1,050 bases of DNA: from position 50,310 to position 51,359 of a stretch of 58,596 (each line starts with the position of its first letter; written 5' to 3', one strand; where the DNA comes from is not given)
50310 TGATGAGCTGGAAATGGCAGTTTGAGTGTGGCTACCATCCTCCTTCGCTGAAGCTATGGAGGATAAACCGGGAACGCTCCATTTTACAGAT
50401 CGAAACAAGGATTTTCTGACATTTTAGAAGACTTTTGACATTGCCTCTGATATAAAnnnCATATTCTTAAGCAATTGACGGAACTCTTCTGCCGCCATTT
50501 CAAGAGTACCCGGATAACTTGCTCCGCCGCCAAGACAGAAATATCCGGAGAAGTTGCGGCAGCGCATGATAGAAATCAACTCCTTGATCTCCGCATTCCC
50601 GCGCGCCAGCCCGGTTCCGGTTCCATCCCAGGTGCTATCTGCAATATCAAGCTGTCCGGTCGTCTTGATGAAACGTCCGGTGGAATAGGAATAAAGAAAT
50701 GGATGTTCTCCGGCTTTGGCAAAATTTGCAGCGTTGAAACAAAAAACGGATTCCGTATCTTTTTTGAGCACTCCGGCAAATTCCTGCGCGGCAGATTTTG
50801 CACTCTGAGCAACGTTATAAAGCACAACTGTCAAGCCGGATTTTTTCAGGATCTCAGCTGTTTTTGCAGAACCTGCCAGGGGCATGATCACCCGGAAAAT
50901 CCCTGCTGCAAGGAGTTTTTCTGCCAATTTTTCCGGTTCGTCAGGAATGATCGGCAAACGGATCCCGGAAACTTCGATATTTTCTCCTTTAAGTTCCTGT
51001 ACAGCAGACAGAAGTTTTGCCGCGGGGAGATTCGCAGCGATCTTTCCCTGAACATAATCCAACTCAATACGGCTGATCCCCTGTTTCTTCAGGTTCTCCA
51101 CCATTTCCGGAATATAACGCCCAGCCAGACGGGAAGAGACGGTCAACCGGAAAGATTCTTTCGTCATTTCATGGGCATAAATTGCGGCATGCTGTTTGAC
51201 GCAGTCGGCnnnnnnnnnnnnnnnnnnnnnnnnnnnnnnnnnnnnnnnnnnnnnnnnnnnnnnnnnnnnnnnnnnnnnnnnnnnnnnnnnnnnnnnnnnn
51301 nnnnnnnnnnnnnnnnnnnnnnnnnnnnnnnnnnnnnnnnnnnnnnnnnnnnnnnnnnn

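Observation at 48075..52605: Candidate amino-sugar or aminocyclitol pathway: DegT aminotransferase, AraC regulator, AAC(3)-TIM-barrel fusion and cyclase-like protein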

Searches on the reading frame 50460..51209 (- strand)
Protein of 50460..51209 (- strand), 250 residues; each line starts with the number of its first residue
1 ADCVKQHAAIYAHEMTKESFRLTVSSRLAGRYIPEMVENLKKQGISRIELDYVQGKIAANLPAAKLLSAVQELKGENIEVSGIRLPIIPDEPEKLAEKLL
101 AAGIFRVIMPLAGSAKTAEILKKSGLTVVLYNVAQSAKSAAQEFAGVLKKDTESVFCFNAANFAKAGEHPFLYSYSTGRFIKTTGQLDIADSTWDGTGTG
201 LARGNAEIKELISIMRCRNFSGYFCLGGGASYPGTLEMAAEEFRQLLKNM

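Call 5: search_protein_families(library=pfam, proteins=[window:50460-51209:-], max_evalue=10)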
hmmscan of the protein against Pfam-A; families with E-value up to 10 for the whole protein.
seq(250 aa): 1 family
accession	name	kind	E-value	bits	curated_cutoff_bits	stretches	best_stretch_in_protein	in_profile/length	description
PF04055.27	Radical_SAM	-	0.032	14.9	29.5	1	33-116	33-114/166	Radical SAM superfamily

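Call 37: predict_structure(alignment_id=A2)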
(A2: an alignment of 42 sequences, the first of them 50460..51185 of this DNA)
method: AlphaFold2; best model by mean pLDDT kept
length: 242 residues; sequences in the alignment: 42
mean_pLDDT: 93.7   pTM: 0.91
mean pLDDT of the five models: 93.7, 93.4, 93.1, 92.0, 88.1
residues with pLDDT >= 90: 200; 70-90: 40; 50-70: 2; < 50: 0
segments of 3 or more residues with pLDDT < 50: none
pLDDT, mean of each block of 10 residues (from residue 1): 81 96 97 97 96 98 98 97 98 98 96 97 94 95 90 92 86 94 90 91 93 95 88 94 90
secondary structure, 60 per line:
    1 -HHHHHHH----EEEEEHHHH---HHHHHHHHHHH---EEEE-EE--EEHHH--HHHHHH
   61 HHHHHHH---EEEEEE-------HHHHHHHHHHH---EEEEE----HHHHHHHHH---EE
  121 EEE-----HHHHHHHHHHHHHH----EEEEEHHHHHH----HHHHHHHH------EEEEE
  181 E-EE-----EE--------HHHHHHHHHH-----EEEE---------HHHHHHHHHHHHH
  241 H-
elements in order: H2-8 E13-17 H18-21 H25-35 E39-42 H55-67 E71-76 H84-94 E98-102 H107-115 E119-123 H129-142 E147-151 H152-157 H162-169 E176-181 H200-209 E215-218 H228-241

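Call 40: fold_search(model_id=the predicted structure, library=pdb)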
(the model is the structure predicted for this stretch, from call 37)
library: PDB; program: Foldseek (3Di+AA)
matches with E <= 10: 1785; with E <= 0.001: 160
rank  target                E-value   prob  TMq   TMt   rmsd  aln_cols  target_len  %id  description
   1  6wn6_A                5.2e-09  1.00  0.64  0.60   4.7       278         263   14  Crystal structure of 3-keto-D-glucoside 4-epimerase, YcjR, from E. coli, apo form (released 2020-06-10)
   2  6wn6_B                9.9e-09  1.00  0.64  0.59   4.7       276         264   13  Crystal structure of 3-keto-D-glucoside 4-epimerase, YcjR, from E. coli, apo form (released 2020-06-10)
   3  3cqj_B                3.7e-08  1.00  0.68  0.61   4.6       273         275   11  Crystal Structure of L-xylulose-5-phosphate 3-epimerase UlaE (form B) complex with Zn2+ (released 2008-11-25)
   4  3lmz                  4.4e-08  1.00  0.70  0.68   4.2       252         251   13  Crystal structure of Putative sugar isomerase. (YP_001305105.1) from Parabacteroides distasonis ATCC 8503 at 1.44 A reso (released 2010-02-23)
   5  3tva_B                7.9e-08  1.00  0.64  0.57   4.6       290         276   10  Crystal Structure of Xylose isomerase domain protein from Planctomyces limnophilus (released 2011-10-05)
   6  3cqi_A                1.4e-07  1.00  0.66  0.59   4.8       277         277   12  Crystal Structure of L-xylulose-5-phosphate 3-epimerase UlaE (form B) complex with sulfate (released 2008-11-25)
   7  3obe_A                2.6e-07  1.00  0.67  0.58   4.8       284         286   13  Crystal structure of a sugar phosphate isomerase/epimerase (BDI_3400) from Parabacteroides distasonis ATCC 8503 at 1.7 (released 2010-09-01)
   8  8ro4_C                3.0e-07  1.00  0.65  0.49   6.2       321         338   10  The crystal structure of 2-hydroxy-3-keto-glucal hydratase AtHYD from A. tumefaciens (released 2024-08-07)
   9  3ayv_B                3.5e-07  1.00  0.60  0.60   4.4       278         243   18  TTHB071 protein from Thermus thermophilus HB8 soaking with ZnCl2 (released 2011-10-19)
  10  3tva_A                4.4e-07  1.00  0.67  0.58   4.5       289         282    9  Crystal Structure of Xylose isomerase domain protein from Planctomyces limnophilus (released 2011-10-05)
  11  3ayt_A                4.4e-07  1.00  0.61  0.61   4.3       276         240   16  TTHB071 protein from Thermus thermophilus HB8 (released 2011-10-19)
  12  5tnv                  7.4e-07  1.00  0.65  0.54   5.7       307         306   12  Crystal Structure of a Xylose isomerase-like TIM barrel Protein from Mycobacterium smegmatis in Complex with Magnesium (released 2016-11-09)
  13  7tcw_A                7.4e-07  1.00  0.63  0.59   4.4       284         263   10  Methanobactin biosynthetic protein complex of MbnB and MbnC from Methylosinus trichosporium OB3b, H210S mutant (released 2022-03-23)
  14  3vni_B                8.3e-07  1.00  0.63  0.54   4.6       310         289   10  Crystal structures of D-Psicose 3-epimerase from Clostridium cellulolyticum H10 and its complex with ketohexose sugars (released 2012-08-01)
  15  3ayv_D                8.3e-07  1.00  0.61  0.61   4.4       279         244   16  TTHB071 protein from Thermus thermophilus HB8 soaking with ZnCl2 (released 2011-10-19)
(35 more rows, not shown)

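Call 60: search_protein_representatives(protein=window:50460-51185:-)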
Query: 242 residues. Proteins with E-value up to 0.001 (for the whole library): 162; up to 1e-10: 74; up to 1e-30: 22. The best 150 are listed.
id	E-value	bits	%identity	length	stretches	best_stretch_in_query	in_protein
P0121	9.5e-61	221.5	48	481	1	2-240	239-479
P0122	4.2e-58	212.9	51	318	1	2-241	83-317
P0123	1.9e-57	210.7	47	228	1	15-242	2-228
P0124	4.7e-52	193.1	46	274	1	9-242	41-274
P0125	6.8e-48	179.5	52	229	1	69-241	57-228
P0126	3.0e-43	164.3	44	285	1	2-222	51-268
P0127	3.8e-43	164.0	45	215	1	28-242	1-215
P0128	1.0e-42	162.5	48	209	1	28-240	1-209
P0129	1.3e-38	149.1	38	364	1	4-224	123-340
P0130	1.3e-37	145.9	66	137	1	141-242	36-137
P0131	1.6e-37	145.5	36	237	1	8-241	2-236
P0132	8.6e-37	143.2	37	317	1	6-240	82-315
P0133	1.6e-36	142.3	36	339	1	6-240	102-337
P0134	4.6e-36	140.8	38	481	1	3-239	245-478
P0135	5.7e-36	140.5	39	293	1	7-242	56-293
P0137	9.2e-34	133.3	33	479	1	8-242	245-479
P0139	5.4e-32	127.5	34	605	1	9-239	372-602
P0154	1.1e-23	100.3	31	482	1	6-239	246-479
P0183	1.4e-14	70.5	37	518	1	110-241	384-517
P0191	3.1e-11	59.6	27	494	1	2-240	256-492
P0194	5.5e-11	58.8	34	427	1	9-222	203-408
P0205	1.2e-09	54.5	38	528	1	113-240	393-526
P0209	2.6e-09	53.3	47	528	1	145-225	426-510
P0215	4.0e-08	49.4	27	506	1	22-217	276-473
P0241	4.6e-06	42.7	33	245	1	115-241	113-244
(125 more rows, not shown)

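Call 61: search_protein_families(library=pfam, proteins=[P0137, P0154, P0191, P0215, P0139, P0183, P0205, P0209, P0241, P0194], max_evalue=0.001)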
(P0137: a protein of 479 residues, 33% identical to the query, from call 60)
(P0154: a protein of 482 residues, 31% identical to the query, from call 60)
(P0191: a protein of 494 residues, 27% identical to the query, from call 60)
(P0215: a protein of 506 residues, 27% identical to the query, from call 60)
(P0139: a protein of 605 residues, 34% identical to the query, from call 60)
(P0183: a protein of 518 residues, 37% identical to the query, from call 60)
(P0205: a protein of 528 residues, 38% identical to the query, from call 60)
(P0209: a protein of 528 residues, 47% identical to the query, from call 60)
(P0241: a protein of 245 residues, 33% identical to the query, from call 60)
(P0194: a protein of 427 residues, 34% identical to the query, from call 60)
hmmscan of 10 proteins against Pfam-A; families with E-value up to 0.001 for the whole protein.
P0137 (479 aa): 1 family
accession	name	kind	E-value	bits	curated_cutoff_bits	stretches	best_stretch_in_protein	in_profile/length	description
PF02522.19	Antibiotic_NAT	-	1.3e-39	136.6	25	2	63-211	78-227/232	Aminoglycoside 3-N-acetyltransferase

P0154 (482 aa): 1 family
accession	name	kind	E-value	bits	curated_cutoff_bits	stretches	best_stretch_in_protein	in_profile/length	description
PF02522.19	Antibiotic_NAT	-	2.2e-37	129.3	25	2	65-216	76-229/232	Aminoglycoside 3-N-acetyltransferase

P0191 (494 aa): 1 family
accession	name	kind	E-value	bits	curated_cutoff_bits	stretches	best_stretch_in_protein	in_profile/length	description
PF02522.19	Antibiotic_NAT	-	6.8e-47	160.4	25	1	24-232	1-231/232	Aminoglycoside 3-N-acetyltransferase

P0215 (506 aa): 2 families
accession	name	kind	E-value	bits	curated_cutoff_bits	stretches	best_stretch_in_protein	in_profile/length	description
PF02522.19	Antibiotic_NAT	-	9.4e-53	179.6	25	1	28-230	1-229/232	Aminoglycoside 3-N-acetyltransferase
PF01261.30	AP_endonuc_2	-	3.6e-05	24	31.1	1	358-478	101-230/249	Xylose isomerase-like TIM barrel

P0139 (605 aa): 1 family
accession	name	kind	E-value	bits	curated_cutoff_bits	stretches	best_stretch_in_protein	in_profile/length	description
PF02522.19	Antibiotic_NAT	-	2.2e-36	126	25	1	149-339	2-229/232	Aminoglycoside 3-N-acetyltransferase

P0183 (518 aa): 2 families
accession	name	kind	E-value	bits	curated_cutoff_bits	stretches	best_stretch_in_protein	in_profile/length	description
PF02522.19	Antibiotic_NAT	-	4.2e-51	174.2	25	1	23-228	1-231/232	Aminoglycoside 3-N-acetyltransferase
PF01261.30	AP_endonuc_2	-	2.3e-22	80.4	31.1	1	296-508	21-243/249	Xylose isomerase-like TIM barrel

P0205 (528 aa): 2 families
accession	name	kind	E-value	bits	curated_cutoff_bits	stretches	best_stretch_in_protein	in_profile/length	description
PF02522.19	Antibiotic_NAT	-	3.2e-51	174.6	25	1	24-229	1-231/232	Aminoglycoside 3-N-acetyltransferase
PF01261.30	AP_endonuc_2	-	3.9e-11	43.6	31.1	1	296-523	8-248/249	Xylose isomerase-like TIM barrel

P0209 (528 aa): 2 families
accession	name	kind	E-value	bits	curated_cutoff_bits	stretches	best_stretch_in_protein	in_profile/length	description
PF02522.19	Antibiotic_NAT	-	1.6e-53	182.1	25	1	24-230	1-231/232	Aminoglycoside 3-N-acetyltransferase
PF01261.30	AP_endonuc_2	-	2e-12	47.8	31.1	1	288-503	5-229/249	Xylose isomerase-like TIM barrel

P0241 (245 aa): 0 families

P0194 (427 aa): 1 family
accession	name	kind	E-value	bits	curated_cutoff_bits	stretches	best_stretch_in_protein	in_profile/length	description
PF02522.19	Antibiotic_NAT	-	7.7e-41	140.6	25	1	3-172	59-231/232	Aminoglycoside 3-N-acetyltransferase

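Call 62: list_cluster_members(proteins=[P0183, P0205, P0209, P0191, P0215, P0137, P0139, P0154])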
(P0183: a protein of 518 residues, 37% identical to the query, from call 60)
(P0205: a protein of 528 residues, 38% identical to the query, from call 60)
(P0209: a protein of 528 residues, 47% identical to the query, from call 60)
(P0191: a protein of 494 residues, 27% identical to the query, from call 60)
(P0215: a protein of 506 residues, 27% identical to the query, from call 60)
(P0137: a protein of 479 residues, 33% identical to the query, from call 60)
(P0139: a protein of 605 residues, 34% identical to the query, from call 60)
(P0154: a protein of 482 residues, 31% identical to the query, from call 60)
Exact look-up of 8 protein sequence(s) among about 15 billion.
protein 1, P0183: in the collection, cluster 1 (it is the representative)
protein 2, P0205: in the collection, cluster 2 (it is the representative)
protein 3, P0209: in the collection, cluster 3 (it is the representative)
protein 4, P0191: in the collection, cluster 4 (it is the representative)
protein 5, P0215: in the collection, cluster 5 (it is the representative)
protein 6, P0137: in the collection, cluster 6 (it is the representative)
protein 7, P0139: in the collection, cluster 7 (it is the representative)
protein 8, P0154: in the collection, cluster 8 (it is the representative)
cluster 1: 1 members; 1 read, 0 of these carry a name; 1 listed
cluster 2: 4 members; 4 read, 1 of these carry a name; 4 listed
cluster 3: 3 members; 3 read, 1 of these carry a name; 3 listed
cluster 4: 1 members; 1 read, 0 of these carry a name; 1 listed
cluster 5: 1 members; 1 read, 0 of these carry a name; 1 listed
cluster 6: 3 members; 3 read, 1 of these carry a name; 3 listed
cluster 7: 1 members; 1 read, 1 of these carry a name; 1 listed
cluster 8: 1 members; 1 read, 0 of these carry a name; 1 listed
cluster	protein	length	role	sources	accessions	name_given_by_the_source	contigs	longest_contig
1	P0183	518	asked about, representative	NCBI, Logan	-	-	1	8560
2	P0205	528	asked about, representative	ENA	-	-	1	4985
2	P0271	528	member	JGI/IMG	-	aminoglycoside 3-N-acetyltransferase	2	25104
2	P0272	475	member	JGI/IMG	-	-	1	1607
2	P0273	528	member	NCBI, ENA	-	-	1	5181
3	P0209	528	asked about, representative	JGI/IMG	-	-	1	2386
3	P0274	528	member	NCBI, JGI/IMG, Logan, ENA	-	aminoglycoside 3-N-acetyltransferase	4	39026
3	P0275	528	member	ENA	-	-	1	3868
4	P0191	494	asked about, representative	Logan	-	-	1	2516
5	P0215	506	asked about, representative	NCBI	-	-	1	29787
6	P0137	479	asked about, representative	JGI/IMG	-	aminoglycoside 3-N-acetyltransferase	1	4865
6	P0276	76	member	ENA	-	-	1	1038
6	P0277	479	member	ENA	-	-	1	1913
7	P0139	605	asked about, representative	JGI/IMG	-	aminoglycoside 3-N-acetyltransferase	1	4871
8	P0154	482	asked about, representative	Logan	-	-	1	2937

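Call 66: find_encoding_contigs(protein=P0274, flank=8000, max_places=2)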
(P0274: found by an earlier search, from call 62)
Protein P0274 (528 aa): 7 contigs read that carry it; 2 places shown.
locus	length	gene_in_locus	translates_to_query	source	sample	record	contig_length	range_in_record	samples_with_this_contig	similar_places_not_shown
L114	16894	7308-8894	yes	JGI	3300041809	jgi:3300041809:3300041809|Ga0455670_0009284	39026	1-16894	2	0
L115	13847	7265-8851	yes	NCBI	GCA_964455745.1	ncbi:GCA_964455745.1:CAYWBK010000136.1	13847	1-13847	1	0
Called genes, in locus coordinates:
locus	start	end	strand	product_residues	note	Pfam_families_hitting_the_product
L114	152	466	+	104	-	-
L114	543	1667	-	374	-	PF00150:Cellulase, PF13204:Apiosidase (weak)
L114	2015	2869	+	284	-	-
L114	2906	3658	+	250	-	PF02596:DUF169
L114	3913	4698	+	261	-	-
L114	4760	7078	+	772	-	PF23139:OB_YrrC, PF14520:HHH_5 (weak), PF14490:HHH_RecD2, PF13245:AAA_19, PF13604:AAA_30, PF18335:SH3_13, PF01443:Viral_helicase1 (weak), PF13538:UvrD_C_2, +2 more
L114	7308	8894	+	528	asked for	PF02522:Antibiotic_NAT, PF01261:AP_endonuc_2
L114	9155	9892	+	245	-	PF13189:Cytidylate_kin2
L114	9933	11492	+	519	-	PF07969:Amidohydro_3, PF01979:Amidohydro_1 (weak)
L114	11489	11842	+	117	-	-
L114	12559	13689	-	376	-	PF00682:HMGL-like, PF22617:HCS_D2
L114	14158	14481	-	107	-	-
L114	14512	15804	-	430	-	PF04055:Radical_SAM, PF02579:Nitro_FeMo-Co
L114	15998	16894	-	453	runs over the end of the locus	PF00148:Oxidored_nitro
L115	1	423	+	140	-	?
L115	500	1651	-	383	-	PF00150:Cellulase, PF13204:Apiosidase (weak)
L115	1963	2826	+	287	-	-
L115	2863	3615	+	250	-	PF02596:DUF169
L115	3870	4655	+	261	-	-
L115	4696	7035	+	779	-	PF23139:OB_YrrC, PF14520:HHH_5 (weak), PF14490:HHH_RecD2, PF13604:AAA_30, PF13245:AAA_19, PF18335:SH3_13, PF01443:Viral_helicase1 (weak), PF13538:UvrD_C_2, +2 more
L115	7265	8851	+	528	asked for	PF02522:Antibiotic_NAT, PF01261:AP_endonuc_2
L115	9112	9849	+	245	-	PF13189:Cytidylate_kin2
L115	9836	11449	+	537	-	PF07969:Amidohydro_3, PF01979:Amidohydro_1 (weak)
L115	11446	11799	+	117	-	-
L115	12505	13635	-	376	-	PF00682:HMGL-like, PF22617:HCS_D2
